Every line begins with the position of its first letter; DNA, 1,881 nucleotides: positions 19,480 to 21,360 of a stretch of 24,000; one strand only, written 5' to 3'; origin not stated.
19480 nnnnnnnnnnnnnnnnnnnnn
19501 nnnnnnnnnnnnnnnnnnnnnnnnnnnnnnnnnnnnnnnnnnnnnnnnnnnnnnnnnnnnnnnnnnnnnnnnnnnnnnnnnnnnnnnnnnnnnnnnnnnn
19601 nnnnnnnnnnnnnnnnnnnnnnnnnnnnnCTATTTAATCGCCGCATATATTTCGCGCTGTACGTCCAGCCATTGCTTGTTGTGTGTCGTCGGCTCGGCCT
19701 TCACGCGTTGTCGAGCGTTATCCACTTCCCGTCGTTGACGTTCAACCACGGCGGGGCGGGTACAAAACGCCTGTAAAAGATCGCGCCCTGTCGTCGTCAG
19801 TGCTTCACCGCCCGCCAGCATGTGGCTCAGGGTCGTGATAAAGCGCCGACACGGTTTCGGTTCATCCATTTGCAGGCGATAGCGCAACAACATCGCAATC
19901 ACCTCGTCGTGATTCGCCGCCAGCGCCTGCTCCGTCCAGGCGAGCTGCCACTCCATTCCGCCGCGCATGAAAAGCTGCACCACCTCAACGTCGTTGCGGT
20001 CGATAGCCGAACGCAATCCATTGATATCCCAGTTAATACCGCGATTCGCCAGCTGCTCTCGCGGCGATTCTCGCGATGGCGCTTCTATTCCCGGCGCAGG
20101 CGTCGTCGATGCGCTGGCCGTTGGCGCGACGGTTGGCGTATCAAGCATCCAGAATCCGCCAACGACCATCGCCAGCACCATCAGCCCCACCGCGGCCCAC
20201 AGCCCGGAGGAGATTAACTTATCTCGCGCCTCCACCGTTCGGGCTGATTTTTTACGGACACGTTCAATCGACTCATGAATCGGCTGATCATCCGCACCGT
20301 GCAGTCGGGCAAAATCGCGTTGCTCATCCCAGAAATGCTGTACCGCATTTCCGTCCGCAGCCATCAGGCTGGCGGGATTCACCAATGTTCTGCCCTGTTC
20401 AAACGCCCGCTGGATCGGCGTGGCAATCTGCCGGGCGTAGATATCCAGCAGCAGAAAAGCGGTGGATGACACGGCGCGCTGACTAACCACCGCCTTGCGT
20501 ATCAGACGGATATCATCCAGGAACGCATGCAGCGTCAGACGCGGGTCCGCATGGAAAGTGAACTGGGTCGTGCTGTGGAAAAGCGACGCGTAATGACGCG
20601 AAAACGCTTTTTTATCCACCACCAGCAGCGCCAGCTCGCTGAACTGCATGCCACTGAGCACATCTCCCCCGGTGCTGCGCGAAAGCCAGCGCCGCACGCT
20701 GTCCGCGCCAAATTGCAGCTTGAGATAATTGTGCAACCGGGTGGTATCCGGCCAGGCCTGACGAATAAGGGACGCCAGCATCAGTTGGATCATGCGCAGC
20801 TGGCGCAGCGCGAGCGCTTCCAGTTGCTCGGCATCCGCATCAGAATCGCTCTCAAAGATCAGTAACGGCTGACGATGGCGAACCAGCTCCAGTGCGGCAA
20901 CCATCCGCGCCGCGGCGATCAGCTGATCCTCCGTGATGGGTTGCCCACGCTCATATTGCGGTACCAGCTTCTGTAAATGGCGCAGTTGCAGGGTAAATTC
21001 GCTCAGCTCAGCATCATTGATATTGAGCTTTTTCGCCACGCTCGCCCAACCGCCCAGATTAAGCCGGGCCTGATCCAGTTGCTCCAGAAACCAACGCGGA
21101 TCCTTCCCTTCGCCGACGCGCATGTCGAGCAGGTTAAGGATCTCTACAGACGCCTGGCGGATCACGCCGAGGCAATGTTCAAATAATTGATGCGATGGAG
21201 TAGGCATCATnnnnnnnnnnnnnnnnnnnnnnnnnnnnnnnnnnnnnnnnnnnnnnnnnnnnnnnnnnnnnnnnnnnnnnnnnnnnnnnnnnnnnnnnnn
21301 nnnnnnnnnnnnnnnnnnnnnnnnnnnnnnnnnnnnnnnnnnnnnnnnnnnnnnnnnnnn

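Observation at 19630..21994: Divergent two-gene module between treF and yhjB: HEPN-like/TM/ankyrin-like membrane protein plus a cytoplasmic lysozyme-fold protein, both apparently lacking canonical catalytic residues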

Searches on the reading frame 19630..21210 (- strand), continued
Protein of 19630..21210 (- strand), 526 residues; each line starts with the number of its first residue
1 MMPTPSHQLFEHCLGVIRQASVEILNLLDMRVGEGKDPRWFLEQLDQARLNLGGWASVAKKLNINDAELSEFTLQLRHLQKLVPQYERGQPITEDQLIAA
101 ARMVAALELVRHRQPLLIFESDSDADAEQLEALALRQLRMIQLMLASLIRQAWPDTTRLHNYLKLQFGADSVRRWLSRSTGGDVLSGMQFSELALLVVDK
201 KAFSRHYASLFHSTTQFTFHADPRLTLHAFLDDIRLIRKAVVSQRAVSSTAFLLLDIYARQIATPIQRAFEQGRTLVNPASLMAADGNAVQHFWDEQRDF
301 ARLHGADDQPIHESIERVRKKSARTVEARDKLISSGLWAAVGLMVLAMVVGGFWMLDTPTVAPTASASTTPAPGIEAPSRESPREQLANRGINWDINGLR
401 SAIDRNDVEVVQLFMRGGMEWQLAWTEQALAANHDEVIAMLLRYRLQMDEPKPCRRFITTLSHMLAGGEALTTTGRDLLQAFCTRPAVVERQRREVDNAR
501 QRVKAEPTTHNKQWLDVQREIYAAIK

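Call 67: fold_search(model_id=the predicted structure, library=viral)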
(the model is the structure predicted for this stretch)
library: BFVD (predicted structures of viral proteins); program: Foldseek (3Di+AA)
matches with E <= 10: 171; with E <= 0.001: 0
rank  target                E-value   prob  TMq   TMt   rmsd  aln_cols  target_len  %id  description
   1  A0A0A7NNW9            3.4e-01  0.16  0.13  0.08  24.3       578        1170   10  Lysin [Lactobacillus phage LfeInf]
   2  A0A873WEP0            4.8e-01  0.08  0.10  0.07  27.2       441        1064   12  (no name in the UniProt tables at hand)
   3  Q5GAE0                5.6e-01  0.06  0.08  0.04  46.7       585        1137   10  Methyl-accepting transducer domain-containing protein [Grouper iridovirus]
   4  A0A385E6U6            5.8e-01  0.06  0.09  0.05  31.9       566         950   14  (no name in the UniProt tables at hand)
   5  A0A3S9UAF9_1          6.6e-01  0.08  0.12  0.08  30.2       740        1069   10  Tape measure protein [Gordonia phage Dorito]
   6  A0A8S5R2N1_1          8.7e-01  0.06  0.10  0.07  29.9       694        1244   11  Tail tape measure protein [Siphoviridae sp. ct6d71]
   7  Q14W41                9.1e-01  0.15  0.16  0.09  24.7       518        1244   10  ORF65 [Ranid herpesvirus 2]
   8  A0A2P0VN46            1.0e+00  0.07  0.08  0.05  25.8       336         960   13  Uncharacterized protein [Tetraselmis virus 1]
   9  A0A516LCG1            1.1e+00  0.07  0.12  0.09  29.8       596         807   12  (no name in the UniProt tables at hand)
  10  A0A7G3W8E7            1.2e+00  0.06  0.09  0.06  29.9       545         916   11  (no name in the UniProt tables at hand)
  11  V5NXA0                1.3e+00  0.14  0.07  0.11  19.1       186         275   17  F-US11 protein [Chelonid alphaherpesvirus 5]
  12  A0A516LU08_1          1.3e+00  0.06  0.13  0.07  25.7       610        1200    9  (no name in the UniProt tables at hand)
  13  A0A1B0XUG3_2          1.3e+00  0.04  0.10  0.06  31.0       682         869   12  (no name in the UniProt tables at hand)
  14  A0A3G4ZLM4            1.4e+00  0.04  0.08  0.07  30.3       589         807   10  U-box domain protein [Terrestrivirus sp.]
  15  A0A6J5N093            1.5e+00  0.05  0.10  0.08  31.8       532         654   10  Bacteriophage lambda, GpH, tail tape measure, C-terminal [uncultured Caudovirales phage]
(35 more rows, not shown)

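Call 70: search_solved_structures(query=L001:5334-5684:-, max_evalue=0.00001, show_alignments=1)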
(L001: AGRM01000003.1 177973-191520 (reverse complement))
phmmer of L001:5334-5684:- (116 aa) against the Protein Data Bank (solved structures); distinct sequences matched with E-value up to 0.00001: 3.
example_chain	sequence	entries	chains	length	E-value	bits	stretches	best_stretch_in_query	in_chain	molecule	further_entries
4evx_A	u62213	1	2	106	5.8e-59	200.4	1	4-107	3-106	Putative phage endolysin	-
8app_A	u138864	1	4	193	3.8e-07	33.4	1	11-100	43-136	Endolysin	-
6h9d_A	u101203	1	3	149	3.1e-06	30.5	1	7-99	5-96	Lysozyme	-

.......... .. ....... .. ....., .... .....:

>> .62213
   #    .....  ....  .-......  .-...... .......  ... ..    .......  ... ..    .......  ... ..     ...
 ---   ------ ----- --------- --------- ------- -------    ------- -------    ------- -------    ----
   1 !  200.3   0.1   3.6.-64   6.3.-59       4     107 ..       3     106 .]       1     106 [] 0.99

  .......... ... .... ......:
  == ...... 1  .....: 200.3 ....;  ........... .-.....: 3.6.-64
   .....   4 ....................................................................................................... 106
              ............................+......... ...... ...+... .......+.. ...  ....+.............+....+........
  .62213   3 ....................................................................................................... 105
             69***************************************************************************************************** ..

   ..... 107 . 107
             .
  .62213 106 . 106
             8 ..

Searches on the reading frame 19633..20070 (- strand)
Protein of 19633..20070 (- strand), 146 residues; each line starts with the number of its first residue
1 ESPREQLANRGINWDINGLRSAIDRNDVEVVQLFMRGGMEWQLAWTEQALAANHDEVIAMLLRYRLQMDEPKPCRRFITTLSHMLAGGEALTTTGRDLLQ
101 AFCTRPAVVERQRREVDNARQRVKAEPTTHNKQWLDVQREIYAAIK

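Call 58: search_protein_families(library=pfam, alignment_id=A5, max_evalue=10)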
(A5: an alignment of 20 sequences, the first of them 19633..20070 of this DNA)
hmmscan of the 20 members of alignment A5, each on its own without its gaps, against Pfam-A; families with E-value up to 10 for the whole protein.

A. member 1, window:19633-20070:- (146 aa): 1 family
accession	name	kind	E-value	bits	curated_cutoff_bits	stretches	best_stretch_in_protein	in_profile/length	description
PF01988.24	VIT1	-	0.21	11.8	28.1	1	24-85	79-145/214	VIT family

B. families by the number of members that match (of 20 scanned): 7 families
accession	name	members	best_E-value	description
PF00023.36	Ank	2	0.16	Ankyrin repeat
PF12266.13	DUF3613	1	0.1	Protein of unknown function (DUF3613)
PF22012.2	TSLPR_D1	1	0.11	Cytokine receptor-like factor 2, domain 1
PF00350.29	Dynamin_N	1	0.11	Dynamin family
PF21538.2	Med15_M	1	0.13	ARC105/Med15 mediator subunit central domain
PF01988.24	VIT1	1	0.21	VIT family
PF13637.12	Ank_4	1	0.21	Ankyrin repeats (many copies)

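Call 61: search_solved_structures(query=A5, max_evalue=10, show_alignments=2)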
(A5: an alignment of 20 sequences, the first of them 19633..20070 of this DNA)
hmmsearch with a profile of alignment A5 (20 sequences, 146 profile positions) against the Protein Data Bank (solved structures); distinct sequences matched with E-value up to 10: 0.
